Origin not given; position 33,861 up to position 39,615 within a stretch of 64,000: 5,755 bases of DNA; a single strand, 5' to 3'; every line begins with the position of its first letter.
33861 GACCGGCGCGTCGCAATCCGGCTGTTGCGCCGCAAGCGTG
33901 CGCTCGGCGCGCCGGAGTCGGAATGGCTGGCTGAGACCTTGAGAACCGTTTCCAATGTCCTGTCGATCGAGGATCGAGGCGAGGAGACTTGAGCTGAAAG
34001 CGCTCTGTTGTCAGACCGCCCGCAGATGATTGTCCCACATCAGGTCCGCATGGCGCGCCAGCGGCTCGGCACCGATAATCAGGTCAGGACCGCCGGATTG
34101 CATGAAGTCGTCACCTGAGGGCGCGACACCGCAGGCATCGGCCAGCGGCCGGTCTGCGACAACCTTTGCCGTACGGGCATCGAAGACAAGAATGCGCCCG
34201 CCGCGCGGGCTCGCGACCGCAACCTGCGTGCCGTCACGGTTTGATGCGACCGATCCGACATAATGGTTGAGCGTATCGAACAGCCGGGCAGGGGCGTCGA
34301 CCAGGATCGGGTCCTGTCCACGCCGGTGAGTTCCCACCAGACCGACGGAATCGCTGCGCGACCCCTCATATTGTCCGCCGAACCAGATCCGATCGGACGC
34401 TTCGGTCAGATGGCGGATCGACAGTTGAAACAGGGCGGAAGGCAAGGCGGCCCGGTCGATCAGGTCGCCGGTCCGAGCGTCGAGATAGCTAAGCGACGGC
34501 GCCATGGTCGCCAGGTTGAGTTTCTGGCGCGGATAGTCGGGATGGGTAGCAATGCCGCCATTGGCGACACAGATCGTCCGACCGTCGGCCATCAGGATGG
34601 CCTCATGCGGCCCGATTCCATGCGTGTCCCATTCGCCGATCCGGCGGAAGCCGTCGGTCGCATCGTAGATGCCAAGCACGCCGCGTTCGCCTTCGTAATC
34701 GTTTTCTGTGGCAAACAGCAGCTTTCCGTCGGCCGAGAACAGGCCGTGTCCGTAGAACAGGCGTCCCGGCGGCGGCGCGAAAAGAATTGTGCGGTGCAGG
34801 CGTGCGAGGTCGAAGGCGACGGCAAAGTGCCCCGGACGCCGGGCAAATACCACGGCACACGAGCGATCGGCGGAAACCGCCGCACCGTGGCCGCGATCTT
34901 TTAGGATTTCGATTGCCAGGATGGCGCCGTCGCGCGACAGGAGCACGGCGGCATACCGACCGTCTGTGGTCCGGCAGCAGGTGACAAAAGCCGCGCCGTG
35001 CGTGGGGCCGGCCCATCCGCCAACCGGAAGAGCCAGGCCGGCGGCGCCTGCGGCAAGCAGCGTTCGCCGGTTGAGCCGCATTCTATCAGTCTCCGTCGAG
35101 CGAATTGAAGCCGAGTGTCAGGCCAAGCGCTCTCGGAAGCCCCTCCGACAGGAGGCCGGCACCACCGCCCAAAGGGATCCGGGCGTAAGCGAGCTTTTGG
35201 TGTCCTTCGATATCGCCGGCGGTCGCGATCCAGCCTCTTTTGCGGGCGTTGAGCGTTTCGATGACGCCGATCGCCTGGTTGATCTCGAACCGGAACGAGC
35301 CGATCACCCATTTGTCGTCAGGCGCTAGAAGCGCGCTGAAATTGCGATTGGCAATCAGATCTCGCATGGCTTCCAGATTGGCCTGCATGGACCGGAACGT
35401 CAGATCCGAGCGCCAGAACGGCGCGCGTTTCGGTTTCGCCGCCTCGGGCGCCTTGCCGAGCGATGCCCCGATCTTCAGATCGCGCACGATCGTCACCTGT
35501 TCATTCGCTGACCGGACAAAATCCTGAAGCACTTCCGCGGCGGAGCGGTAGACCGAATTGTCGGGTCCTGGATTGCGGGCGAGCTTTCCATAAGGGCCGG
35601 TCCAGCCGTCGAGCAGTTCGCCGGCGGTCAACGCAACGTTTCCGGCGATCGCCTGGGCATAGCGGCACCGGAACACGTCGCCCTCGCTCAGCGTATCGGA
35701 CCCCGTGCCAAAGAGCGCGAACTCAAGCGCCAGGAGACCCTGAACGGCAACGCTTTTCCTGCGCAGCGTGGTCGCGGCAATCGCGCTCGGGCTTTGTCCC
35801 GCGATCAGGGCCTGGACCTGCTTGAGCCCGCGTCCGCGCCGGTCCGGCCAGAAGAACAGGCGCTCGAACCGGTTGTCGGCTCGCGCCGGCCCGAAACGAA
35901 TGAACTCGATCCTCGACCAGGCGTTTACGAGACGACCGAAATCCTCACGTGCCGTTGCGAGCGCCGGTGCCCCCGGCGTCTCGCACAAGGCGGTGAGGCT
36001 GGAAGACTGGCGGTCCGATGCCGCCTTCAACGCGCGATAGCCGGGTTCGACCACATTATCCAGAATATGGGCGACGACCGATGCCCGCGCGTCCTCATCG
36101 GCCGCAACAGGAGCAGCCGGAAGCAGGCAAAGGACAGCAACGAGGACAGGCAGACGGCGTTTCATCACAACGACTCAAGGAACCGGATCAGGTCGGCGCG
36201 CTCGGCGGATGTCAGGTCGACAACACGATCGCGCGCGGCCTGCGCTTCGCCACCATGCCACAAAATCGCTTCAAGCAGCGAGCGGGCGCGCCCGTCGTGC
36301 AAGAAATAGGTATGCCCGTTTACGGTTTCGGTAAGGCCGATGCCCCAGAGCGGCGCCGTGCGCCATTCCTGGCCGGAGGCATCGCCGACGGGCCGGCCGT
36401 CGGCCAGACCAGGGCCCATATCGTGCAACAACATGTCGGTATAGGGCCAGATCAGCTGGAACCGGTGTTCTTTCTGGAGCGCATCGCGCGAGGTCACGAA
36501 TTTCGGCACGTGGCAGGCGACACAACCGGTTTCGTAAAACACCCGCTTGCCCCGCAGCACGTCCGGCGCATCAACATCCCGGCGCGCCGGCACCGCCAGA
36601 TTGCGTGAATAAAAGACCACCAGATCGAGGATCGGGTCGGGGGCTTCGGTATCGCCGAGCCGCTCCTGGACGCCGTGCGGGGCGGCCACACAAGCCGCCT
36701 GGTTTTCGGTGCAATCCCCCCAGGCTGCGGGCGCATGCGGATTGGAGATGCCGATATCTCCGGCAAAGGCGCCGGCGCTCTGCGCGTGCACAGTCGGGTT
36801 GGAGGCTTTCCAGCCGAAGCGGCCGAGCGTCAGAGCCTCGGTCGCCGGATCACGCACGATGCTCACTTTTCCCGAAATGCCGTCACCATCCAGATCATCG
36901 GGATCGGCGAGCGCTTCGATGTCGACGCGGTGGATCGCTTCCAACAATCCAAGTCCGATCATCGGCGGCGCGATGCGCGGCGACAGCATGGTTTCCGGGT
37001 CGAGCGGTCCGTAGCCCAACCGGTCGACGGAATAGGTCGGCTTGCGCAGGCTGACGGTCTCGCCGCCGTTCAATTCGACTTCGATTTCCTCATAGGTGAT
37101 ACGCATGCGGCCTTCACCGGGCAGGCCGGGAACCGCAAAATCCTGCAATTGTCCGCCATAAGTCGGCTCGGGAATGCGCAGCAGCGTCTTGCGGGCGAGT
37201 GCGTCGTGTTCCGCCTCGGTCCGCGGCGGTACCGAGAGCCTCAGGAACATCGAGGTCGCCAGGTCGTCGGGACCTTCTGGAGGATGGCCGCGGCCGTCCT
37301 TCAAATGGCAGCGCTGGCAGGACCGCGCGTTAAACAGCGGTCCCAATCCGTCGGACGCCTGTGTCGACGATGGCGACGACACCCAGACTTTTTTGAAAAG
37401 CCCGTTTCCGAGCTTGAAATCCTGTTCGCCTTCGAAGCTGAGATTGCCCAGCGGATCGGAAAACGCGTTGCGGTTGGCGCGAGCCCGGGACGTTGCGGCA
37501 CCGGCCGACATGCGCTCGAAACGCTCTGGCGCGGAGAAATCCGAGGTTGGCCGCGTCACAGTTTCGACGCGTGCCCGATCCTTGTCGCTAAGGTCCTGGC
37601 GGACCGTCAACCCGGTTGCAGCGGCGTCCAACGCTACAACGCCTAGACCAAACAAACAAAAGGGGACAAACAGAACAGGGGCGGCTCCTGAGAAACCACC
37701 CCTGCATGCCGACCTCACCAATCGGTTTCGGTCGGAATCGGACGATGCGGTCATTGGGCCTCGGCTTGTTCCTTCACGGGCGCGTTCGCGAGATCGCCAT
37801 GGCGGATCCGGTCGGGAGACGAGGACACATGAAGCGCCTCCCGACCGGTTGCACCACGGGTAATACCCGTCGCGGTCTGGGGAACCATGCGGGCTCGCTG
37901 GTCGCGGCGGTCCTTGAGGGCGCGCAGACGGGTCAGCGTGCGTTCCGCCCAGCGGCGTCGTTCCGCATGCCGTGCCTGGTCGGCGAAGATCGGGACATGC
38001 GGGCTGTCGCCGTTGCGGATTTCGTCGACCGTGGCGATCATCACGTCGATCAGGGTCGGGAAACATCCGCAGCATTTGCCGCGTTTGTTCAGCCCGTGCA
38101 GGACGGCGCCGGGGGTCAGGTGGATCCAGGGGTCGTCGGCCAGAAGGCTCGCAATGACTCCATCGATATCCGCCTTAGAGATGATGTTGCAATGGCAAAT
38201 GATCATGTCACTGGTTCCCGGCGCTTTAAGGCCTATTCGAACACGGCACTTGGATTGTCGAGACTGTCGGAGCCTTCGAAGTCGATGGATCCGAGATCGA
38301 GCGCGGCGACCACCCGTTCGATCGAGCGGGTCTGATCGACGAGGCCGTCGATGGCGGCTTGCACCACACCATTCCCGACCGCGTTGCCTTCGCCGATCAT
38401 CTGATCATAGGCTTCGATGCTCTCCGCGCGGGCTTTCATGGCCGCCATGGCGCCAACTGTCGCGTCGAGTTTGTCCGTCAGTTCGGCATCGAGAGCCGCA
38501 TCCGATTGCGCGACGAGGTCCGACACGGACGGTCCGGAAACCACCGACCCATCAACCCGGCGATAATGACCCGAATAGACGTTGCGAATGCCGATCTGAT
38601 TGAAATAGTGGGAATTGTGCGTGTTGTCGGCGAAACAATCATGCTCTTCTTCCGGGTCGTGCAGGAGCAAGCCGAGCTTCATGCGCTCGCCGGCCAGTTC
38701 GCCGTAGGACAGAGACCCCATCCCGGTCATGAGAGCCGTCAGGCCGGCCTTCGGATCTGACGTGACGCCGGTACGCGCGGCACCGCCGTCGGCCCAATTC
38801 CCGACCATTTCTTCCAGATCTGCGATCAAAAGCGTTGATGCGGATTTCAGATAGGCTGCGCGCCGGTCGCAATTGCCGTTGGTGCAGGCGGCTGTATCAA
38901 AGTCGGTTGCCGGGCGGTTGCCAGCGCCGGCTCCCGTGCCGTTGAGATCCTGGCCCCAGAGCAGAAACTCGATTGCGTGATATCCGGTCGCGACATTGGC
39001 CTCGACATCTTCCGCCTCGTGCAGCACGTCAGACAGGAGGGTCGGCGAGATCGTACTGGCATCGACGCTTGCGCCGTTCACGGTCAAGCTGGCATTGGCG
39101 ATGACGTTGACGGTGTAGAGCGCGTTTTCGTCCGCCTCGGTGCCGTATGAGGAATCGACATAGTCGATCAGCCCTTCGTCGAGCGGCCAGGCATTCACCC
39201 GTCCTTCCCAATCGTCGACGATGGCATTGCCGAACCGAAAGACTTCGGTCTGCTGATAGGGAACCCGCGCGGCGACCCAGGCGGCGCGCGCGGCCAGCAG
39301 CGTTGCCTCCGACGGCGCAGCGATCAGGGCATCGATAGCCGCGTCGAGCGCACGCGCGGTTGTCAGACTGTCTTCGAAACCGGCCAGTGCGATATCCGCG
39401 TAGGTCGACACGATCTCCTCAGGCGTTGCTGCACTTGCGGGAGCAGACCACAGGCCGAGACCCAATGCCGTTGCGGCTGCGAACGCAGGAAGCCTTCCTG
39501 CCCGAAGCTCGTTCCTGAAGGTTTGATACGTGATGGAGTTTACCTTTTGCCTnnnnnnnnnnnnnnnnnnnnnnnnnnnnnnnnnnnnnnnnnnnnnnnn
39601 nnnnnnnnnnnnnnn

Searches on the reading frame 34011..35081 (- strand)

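Call 10: search_protein_families(library=pfam, proteins=[window:34011-35081:-], max_evalue=0.01)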
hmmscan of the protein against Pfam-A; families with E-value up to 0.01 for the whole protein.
window:34011-35081:- (356 aa): 1 family
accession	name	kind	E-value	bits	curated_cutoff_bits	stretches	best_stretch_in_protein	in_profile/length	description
PF07433.17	DUF1513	-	1.1e-105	353.4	27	1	60-355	3-303/304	Protein of unknown function (DUF1513)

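Call 25: search_protein_families(library=ncbifam, proteins=[window:34011-35081:-], max_evalue=0.01)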
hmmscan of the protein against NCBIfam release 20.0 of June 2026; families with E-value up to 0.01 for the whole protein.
window:34011-35081:- (356 aa): 0 families

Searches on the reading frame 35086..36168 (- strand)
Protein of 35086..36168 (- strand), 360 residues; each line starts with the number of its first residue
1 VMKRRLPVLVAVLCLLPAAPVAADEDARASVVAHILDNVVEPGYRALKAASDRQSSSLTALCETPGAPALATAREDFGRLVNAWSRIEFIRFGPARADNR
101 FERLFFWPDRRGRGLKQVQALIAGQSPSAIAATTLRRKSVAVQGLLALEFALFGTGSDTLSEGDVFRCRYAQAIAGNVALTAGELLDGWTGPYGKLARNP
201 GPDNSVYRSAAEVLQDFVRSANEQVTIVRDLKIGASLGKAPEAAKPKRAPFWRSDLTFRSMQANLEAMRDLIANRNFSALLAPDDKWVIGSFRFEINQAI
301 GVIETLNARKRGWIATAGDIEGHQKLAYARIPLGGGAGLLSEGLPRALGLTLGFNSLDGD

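Call 10: search_protein_families(library=pfam, proteins=[window:35086-36168:-], max_evalue=0.01)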
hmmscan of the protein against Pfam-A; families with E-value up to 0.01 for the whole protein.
window:35086-36168:- (360 aa): 1 family
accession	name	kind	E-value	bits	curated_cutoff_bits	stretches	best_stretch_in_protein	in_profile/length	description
PF09375.15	Peptidase_M75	-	8.2e-40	137.6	23.5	1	42-311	3-262/288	Imelysin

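Call 25: search_protein_families(library=ncbifam, proteins=[window:35086-36168:-], max_evalue=0.01)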
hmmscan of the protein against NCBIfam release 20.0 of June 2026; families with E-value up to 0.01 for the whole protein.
window:35086-36168:- (360 aa): 0 families

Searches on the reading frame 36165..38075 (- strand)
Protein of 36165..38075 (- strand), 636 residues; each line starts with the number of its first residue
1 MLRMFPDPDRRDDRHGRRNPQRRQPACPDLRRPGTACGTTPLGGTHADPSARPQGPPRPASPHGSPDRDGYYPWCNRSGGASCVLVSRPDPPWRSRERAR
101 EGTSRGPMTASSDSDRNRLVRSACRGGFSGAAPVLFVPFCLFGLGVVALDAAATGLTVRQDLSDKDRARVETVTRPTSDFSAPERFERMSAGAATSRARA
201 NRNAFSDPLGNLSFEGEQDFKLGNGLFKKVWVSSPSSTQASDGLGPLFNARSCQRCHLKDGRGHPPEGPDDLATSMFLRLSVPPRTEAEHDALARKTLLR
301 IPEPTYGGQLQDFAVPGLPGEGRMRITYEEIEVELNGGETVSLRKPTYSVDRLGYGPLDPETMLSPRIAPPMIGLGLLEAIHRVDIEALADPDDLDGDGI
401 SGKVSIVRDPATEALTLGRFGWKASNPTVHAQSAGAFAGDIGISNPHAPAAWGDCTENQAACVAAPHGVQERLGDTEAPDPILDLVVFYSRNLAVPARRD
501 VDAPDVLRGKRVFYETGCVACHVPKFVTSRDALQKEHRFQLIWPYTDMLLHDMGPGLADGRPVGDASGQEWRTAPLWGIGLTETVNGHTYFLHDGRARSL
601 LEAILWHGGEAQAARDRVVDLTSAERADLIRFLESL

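Call 10: search_protein_families(library=pfam, proteins=[window:36165-38075:-], max_evalue=0.01)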
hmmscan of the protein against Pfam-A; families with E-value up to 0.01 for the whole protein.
window:36165-38075:- (636 aa): 3 families
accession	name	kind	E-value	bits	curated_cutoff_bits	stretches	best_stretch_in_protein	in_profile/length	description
PF06537.16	DHOR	-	4.2e-99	332.7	22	1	190-636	7-499/499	Di-haem oxidoreductase, putative peroxidase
PF00034.26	Cytochrom_C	-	1.9e-06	29.6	21.3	0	508-636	3-89/90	Cytochrome c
PF13442.11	Cytochrome_CBB3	-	0.0079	16.9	27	0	248-272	10-32/68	Cytochrome C oxidase, cbb3-type, subunit III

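Call 25: search_protein_families(library=ncbifam, proteins=[window:36165-38075:-], max_evalue=0.01)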
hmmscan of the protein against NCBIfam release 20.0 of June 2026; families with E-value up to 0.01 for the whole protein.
window:36165-38075:- (636 aa): 0 families

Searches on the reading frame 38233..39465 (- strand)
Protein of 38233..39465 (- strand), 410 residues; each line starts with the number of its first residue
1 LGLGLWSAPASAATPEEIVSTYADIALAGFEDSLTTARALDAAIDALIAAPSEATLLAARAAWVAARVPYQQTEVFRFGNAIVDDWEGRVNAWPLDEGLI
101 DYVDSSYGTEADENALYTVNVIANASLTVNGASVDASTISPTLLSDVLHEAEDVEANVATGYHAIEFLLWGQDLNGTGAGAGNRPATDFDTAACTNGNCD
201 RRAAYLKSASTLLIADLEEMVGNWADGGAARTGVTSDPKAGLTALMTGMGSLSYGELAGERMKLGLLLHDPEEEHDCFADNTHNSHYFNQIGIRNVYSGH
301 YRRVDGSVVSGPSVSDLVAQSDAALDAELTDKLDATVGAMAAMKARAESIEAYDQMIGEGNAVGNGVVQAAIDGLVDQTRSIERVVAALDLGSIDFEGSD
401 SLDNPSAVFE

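Call 10: search_protein_families(library=pfam, proteins=[window:38233-39465:-], max_evalue=0.01)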
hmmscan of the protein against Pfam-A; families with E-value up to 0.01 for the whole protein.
window:38233-39465:- (410 aa): 1 family
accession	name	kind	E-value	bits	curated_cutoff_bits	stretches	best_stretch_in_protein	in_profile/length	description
PF09375.15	Peptidase_M75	-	1.6e-89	300.7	23.5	1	26-381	1-287/288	Imelysin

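Call 25: search_protein_families(library=ncbifam, proteins=[window:38233-39465:-], max_evalue=0.01)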
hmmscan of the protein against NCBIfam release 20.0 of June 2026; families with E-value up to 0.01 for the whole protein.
window:38233-39465:- (410 aa): 2 families
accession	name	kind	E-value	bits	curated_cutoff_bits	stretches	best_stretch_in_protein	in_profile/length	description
NF047655.1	ImlysnLruBLepto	equivalog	1.5e-38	132.8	850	1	12-319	46-352/441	imelysin LruB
NF041757.1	EfeO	equivalog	0.00071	18.7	270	0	304-356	282-333/359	iron uptake system protein EfeO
